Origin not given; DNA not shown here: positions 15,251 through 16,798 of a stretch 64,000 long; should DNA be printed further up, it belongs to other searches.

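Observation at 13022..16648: Unassigned helicase-nuclease array: HTH-fused DEAH helicase, overlapping zinc ribbon, micro-ORF and PD-(D/E)xK-like protein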

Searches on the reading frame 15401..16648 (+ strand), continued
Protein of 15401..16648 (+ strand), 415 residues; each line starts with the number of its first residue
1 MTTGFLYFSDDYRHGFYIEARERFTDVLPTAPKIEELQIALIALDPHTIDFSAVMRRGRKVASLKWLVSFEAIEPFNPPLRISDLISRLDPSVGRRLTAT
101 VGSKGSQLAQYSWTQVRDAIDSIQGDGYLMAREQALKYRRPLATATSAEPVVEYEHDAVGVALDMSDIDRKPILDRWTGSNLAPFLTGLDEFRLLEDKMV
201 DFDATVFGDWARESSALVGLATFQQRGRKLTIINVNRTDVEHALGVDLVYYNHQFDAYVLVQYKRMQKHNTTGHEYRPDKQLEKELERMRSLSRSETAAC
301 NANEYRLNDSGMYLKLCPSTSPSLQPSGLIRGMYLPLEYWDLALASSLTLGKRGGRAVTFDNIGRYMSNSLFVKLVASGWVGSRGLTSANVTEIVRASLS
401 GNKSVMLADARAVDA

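Call 54: find_encoding_contigs(protein=P0009, flank=5000, max_places=2)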
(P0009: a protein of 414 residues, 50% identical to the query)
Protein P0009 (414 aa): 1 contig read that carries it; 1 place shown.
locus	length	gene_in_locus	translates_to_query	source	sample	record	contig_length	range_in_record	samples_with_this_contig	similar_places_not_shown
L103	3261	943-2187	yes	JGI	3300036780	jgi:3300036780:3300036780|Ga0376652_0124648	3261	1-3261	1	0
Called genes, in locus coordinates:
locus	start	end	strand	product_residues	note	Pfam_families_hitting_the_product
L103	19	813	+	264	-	PF13361:UvrD_C, PF13538:UvrD_C_2 (weak)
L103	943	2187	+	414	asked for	-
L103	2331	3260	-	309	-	?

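Call 55: search_protein_families(library=pfam, proteins=[L002:8306-9886:+, L008:8211-9899:+, L009:8177-9955:+, L011:8036-9463:+, L020:7759-9876:+, L023:8073-9857:+, L038:7964-9592:+, L041:7995-9749:+, L026:8602-9930:+, L069:7235-9133:+], max_evalue=0.001)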
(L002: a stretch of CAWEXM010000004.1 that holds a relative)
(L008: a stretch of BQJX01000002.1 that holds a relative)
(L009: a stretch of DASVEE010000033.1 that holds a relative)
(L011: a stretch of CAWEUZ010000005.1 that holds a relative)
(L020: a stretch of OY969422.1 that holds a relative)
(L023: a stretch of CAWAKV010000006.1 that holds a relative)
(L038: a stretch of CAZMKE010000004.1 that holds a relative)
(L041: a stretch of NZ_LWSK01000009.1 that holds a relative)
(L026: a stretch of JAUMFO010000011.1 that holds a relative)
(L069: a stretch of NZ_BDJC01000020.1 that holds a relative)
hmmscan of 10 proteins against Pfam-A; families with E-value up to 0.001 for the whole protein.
L002:8306-9886:+ (526 aa): 3 families
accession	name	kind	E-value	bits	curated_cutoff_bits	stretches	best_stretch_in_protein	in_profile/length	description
PF00682.25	HMGL-like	-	5.1e-91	305.1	29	1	14-282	2-260/260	HMGL-like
PF08502.15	LeuA_dimer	-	4.4e-29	101.5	24.9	1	378-506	1-128/131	LeuA allosteric (dimerisation) domain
PF22617.1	HCS_D2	-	6.4e-29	100.6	27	1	296-377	1-82/82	Homocitrate synthase post-HMGL domain-like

L008:8211-9899:+ (562 aa): 4 families
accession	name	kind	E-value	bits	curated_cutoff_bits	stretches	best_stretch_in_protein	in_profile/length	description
PF02384.22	N6_Mtase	-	2.4e-66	224.6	20.4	1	187-479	3-276/311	N-6 DNA Methylase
PF12161.14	HsdM_N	-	1.8e-12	48.5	24.5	1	69-174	2-133/135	HsdM N-terminal domain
PF07669.17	Eco57I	-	1.2e-07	32.4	25.3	1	318-414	74-165/171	Eco57I restriction-modification methylase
PF01170.24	UPF0020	-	2.1e-07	31.3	22.3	1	221-331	19-134/197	RMKL-like, methyltransferase domain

L009:8177-9955:+ (592 aa): 0 families

L011:8036-9463:+ (475 aa): 0 families

L020:7759-9876:+ (705 aa): 1 family
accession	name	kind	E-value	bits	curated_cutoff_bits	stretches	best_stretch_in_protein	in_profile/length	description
PF03176.21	MMPL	-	3.5e-66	223.9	20.5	2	54-372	5-331/333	MMPL family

L023:8073-9857:+ (594 aa): 4 families
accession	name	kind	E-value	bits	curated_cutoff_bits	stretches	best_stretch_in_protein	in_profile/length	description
PF00580.27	UvrD-helicase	-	7.1e-17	62.4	23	1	191-243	213-266/271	UvrD/REP helicase N-terminal domain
PF13245.12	AAA_19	-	6.9e-12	46.1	25.1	1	38-233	9-134/134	AAA domain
PF13361.12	UvrD_C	-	0.00063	19.7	25.6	1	486-557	272-346/350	UvrD-like helicase C-terminal domain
PF13604.12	AAA_30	-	0.00081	19.6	27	0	30-60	8-38/191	AAA domain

L038:7964-9592:+ (542 aa): 1 family
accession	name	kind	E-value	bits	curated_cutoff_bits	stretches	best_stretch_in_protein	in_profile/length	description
PF01420.25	Methylase_S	-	1.7e-33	116.6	22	2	75-246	1-164/168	Type I restriction modification DNA specificity domain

L041:7995-9749:+ (584 aa): 1 family
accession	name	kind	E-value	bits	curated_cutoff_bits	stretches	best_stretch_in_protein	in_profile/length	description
PF02321.23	OEP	-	1.4e-30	107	22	2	194-371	3-186/187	Outer membrane efflux protein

L026:8602-9930:+ (442 aa): 2 families
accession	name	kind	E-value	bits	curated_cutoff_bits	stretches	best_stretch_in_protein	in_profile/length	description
PF13286.11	HD_assoc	-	2.5e-13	50.8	22.2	1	331-425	3-91/91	Phosphohydrolase-associated domain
PF01966.28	HD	-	1.6e-09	38.5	22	1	66-227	1-113/116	HD domain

L069:7235-9133:+ (632 aa): 6 families
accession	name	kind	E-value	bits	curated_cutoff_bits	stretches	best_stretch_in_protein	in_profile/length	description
PF00580.27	UvrD-helicase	-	1.1e-19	71.6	23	1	44-281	15-259/271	UvrD/REP helicase N-terminal domain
PF13245.12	AAA_19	-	2.5e-09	37.8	25.1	1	40-278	9-134/134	AAA domain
PF13538.12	UvrD_C_2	-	4.2e-09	36.6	27.4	0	526-559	3-37/52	UvrD-like helicase C-terminal domain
PF13604.12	AAA_30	-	1.9e-05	24.9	27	0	237-273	91-128/191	AAA domain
PF13361.12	UvrD_C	-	0.00048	20.1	25.6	0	529-599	291-348/350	UvrD-like helicase C-terminal domain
PF13401.12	AAA_22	-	0.00061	20.5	27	0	217-271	65-125/130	AAA domain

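Call 64: search_protein_families(library=pfam, proteins=[L084:9410-10165:-], max_evalue=0.01)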
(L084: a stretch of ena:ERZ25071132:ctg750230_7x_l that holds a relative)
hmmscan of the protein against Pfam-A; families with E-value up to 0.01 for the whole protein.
L084:9410-10165:- (251 aa): 1 family
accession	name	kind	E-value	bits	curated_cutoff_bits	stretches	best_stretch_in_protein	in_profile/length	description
PF13588.12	HSDR_N_2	-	0.00022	21.7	25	1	77-162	33-102/110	Type I restriction enzyme R protein N terminus (HSDR_N)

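Call 66: search_dna_similar(query=window:15401-16648:+, collection=plasmids, mode=protein, max_rows=15)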
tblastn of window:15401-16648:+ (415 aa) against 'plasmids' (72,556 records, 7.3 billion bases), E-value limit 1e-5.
Records with a match: 9; places in all: 9; records where one place covers at least 80% of the query: 4.
Best place of each record, by identity: <60% 9.
By first word of the organism name: Dinoroseobacter 2; Pseudomonas 2; Paracoccus 1; Pelagibacterium 1; Aurantiacibacter 1; Kocuria 1; Novosphingobium 1.
By predicted mobility (MOB-suite, as given by PLSDB): conjugative 4; non-mobilizable 3; mobilizable 2.
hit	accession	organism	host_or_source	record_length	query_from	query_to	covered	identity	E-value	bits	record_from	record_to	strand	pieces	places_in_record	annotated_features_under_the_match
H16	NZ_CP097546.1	Dinoroseobacter shibae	Prorocentrum lima,pure culture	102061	23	408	93%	28.5%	7e-40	159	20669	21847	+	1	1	hypothetical protein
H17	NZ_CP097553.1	Dinoroseobacter shibae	Alexandrium ostenfeldii,pure culture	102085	23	408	93%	28.5%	7e-40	159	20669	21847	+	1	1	hypothetical protein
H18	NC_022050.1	Paracoccus aminophilus JCM 7686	-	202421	56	408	85%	30.8%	3e-39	157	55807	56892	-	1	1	hypothetical protein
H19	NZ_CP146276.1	Pelagibacterium nitratireducens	whole organism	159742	56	408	85%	29.7%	6e-41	162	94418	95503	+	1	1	hypothetical protein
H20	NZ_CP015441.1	Aurantiacibacter atlanticus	sediment,deep sea sediment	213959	155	412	62%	38.8%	5e-44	171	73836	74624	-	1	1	hypothetical protein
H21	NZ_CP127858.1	Kocuria rosea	single cell culture,deep sea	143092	82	408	79%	25.7%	2e-19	99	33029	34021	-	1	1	hypothetical protein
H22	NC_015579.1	Novosphingobium sp. PP1Y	-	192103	142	408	64%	28.2%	2e-22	107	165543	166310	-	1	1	hypothetical protein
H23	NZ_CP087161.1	Pseudomonas sp. CIP-10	-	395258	187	408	53%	27.9%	7e-22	105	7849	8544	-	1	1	hypothetical protein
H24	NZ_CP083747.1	Pseudomonas sp. p1(2021b)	biogas slurry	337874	187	317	32%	29.1%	6e-11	72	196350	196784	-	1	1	hypothetical protein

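Call 72: search_protein_representatives(alignment_id=A1)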
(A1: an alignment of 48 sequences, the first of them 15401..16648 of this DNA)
Query: 48 sequences, 426 profile positions. Proteins with E-value up to 0.001 (for the whole library): 1959; up to 1e-10: 1571; up to 1e-30: 1042. The best 150 are listed.
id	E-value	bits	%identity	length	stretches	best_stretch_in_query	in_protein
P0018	1.2e-153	528.5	-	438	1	7-423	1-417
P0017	2.5e-151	520.8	-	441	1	7-419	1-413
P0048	1.9e-149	514.6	-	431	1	6-424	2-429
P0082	3.1e-148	510.6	-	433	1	1-419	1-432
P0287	1.1e-144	499.0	-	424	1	3-418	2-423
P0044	1.2e-144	498.8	-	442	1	5-425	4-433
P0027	2.8e-143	494.3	-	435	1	5-421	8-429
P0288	3.8e-143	493.9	-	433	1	3-422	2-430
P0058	2.6e-142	491.1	-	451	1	4-424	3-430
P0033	4.2e-142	490.4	-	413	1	7-420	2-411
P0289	3.6e-141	487.4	-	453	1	29-418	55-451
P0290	8.2e-141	486.2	-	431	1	3-419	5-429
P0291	3.1e-140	484.3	-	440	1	2-418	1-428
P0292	5.5e-140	483.5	-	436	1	5-421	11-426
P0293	1.7e-139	481.8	-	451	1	3-418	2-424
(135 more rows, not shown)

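Call 79: search_dna_similar(query=window:15401-16648:+, collection=phages, mode=protein, max_rows=8)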
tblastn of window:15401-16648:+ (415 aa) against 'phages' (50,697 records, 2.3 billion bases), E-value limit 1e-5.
No match.

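Call 82: get_annotated_region(hit=H16, flank=7000)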
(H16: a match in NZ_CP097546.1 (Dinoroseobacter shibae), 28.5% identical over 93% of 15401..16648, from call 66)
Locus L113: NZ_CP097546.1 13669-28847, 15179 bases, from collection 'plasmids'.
description: Dinoroseobacter shibae strain DSM 112351 plasmid pDSHI06, complete sequence
organism: Dinoroseobacter shibae (NCBI taxid 215813)
taxonomy: Bacteria; Pseudomonadota; Alphaproteobacteria; Rhodobacterales; Roseobacteraceae; Dinoroseobacter; Dinoroseobacter shibae
host: -; source: Prorocentrum lima,pure culture; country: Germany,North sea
typing (MOB-suite, as given by PLSDB): non-mobilizable; replicon rep_cluster_494
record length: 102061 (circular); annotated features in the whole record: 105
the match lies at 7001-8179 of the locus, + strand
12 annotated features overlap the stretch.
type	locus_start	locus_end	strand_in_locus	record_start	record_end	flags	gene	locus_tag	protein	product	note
CDS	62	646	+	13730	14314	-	-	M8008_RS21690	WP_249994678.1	helix-turn-helix domain-containing protein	-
CDS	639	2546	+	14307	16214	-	-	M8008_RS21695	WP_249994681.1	relaxase/mobilization nuclease domain-containing protein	-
CDS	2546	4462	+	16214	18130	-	-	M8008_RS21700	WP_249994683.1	type IV secretory system conjugative DNA transfer family protein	-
CDS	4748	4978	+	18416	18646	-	-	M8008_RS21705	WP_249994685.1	hypothetical protein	-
CDS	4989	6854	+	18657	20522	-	-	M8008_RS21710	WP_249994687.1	hypothetical protein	-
CDS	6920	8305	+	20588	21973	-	-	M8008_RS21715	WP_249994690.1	hypothetical protein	-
CDS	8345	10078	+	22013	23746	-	-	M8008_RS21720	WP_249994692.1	ATP-binding protein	-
CDS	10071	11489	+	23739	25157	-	-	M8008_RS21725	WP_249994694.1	UvrD-helicase domain-containing protein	-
CDS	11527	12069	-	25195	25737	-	-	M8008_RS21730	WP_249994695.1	RES family NAD+ phosphorylase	-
CDS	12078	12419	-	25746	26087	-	-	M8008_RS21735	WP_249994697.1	antitoxin Xre/MbcA/ParS toxin-binding domain-containing protein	-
CDS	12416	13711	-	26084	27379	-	-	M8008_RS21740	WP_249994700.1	hypothetical protein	-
CDS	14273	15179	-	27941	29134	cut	-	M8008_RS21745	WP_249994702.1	IS91 family transposase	-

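Call 83: get_annotated_region(hit=H18, flank=7000)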
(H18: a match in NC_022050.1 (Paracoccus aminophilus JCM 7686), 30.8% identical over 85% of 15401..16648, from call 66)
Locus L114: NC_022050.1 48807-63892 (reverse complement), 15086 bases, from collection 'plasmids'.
description: Paracoccus aminophilus JCM 7686 plasmid pAMI8, complete sequence
organism: Paracoccus aminophilus JCM 7686 (NCBI taxid 1367847)
taxonomy: Bacteria; Pseudomonadota; Alphaproteobacteria; Rhodobacterales; Paracoccaceae; Paracoccus; Paracoccus aminophilus; Paracoccus aminophilus JCM 7686
host: -; source: -; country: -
typing (MOB-suite, as given by PLSDB): conjugative; replicon rep_cluster_607; relaxase MOBP; mating-pair formation MPF_T
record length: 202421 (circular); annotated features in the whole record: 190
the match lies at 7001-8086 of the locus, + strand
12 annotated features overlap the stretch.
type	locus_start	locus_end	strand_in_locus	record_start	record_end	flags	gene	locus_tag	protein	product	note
CDS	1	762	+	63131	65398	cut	-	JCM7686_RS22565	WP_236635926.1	relaxase/mobilization nuclease domain-containing protein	-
CDS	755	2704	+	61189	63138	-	-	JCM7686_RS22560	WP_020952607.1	type IV secretory system conjugative DNA transfer family protein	-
CDS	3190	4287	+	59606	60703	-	-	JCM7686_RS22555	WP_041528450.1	ATP-binding protein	-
CDS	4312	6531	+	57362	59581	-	-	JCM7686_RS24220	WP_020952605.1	S8 family peptidase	-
CDS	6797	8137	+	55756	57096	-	-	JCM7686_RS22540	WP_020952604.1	hypothetical protein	-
CDS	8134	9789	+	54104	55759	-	-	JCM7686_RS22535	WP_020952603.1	DUF6119 family protein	-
CDS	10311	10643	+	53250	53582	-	-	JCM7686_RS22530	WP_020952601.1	EF-hand domain-containing protein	-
CDS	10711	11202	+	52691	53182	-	-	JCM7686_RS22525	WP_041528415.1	cytochrome b/b6 domain-containing protein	-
CDS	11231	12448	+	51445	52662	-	-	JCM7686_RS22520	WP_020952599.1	HlyD family efflux transporter periplasmic adaptor subunit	-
CDS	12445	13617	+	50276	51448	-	-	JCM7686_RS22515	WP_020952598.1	FtsX-like permease family protein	-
CDS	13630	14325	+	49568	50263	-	-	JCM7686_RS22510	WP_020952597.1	ATP-binding cassette domain-containing protein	-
CDS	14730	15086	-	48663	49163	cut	-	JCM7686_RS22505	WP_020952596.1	GIY-YIG nuclease family protein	-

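Call 84: get_annotated_region(hit=H19, flank=7000)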
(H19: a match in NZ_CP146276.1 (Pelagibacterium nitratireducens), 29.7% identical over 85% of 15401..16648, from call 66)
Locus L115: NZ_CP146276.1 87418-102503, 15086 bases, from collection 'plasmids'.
description: Pelagibacterium nitratireducens strain ZH15 plasmid unnamed, complete sequence
organism: Pelagibacterium nitratireducens (NCBI taxid 1046114)
taxonomy: Bacteria; Pseudomonadota; Alphaproteobacteria; Hyphomicrobiales; Devosiaceae; Pelagibacterium; Pelagibacterium nitratireducens
host: -; source: whole organism; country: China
typing (MOB-suite, as given by PLSDB): non-mobilizable
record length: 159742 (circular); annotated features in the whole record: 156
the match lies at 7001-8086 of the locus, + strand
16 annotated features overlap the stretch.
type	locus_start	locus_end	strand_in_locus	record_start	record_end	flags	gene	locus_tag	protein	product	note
CDS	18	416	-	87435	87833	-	-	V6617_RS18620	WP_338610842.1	DUF3085 domain-containing protein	-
CDS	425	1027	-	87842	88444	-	-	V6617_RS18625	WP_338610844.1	DUF1419 domain-containing protein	-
CDS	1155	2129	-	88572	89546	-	-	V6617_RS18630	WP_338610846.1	DUF3991 domain-containing protein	-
CDS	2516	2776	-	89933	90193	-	-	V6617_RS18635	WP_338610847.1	hypothetical protein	-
CDS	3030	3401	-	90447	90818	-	-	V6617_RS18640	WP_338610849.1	hypothetical protein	-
CDS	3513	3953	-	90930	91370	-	-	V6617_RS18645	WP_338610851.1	hypothetical protein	-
CDS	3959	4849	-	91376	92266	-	-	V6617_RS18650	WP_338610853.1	hypothetical protein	-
CDS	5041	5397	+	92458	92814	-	-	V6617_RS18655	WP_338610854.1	helix-turn-helix transcriptional regulator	-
CDS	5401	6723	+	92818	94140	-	-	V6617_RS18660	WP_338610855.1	type II toxin-antitoxin system HipA family toxin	-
CDS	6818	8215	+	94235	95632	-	-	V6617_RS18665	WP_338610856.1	hypothetical protein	-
CDS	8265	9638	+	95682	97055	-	-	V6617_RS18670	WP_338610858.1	AAA family ATPase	-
CDS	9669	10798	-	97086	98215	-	-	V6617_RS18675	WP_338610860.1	IS3 family transposase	-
CDS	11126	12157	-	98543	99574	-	-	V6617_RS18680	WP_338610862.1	IS110 family transposase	-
CDS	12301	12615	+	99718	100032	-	-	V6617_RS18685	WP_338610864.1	hypothetical protein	-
CDS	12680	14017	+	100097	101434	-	-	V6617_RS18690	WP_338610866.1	UvrD-helicase domain-containing protein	-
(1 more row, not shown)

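Call 91: search_protein_families(library=pfam, alignment_id=A1, max_evalue=5)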
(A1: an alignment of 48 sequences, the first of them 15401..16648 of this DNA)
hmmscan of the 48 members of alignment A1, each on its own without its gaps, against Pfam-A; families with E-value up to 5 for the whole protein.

A. member 1, window:15401-16648:+ (415 aa): 0 families

B. families by the number of members that match (of 48 scanned): 9 families
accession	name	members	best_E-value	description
PF07557.16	Shugoshin_C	2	0.2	Shugoshin C terminus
PF06307.17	Herpes_IR6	1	0.0081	Herpesvirus IR6 protein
PF19656.5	DUF6159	1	0.017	Family of unknown function (DUF6159)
PF06250.17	YhcG_C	1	0.047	YhcG PDDEXK nuclease domain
PF14301.12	DUF4376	1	0.059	Domain of unknown function (DUF4376)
PF25373.1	SBNO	1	0.06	SBNO alpha/beta domain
PF24718.1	HTH_73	1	0.13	HTH-like domain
PF18014.7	Acetyltransf_18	1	0.17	Acetyltransferase (GNAT) domain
PF05250.16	UPF0193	1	0.21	Uncharacterised protein family (UPF0193)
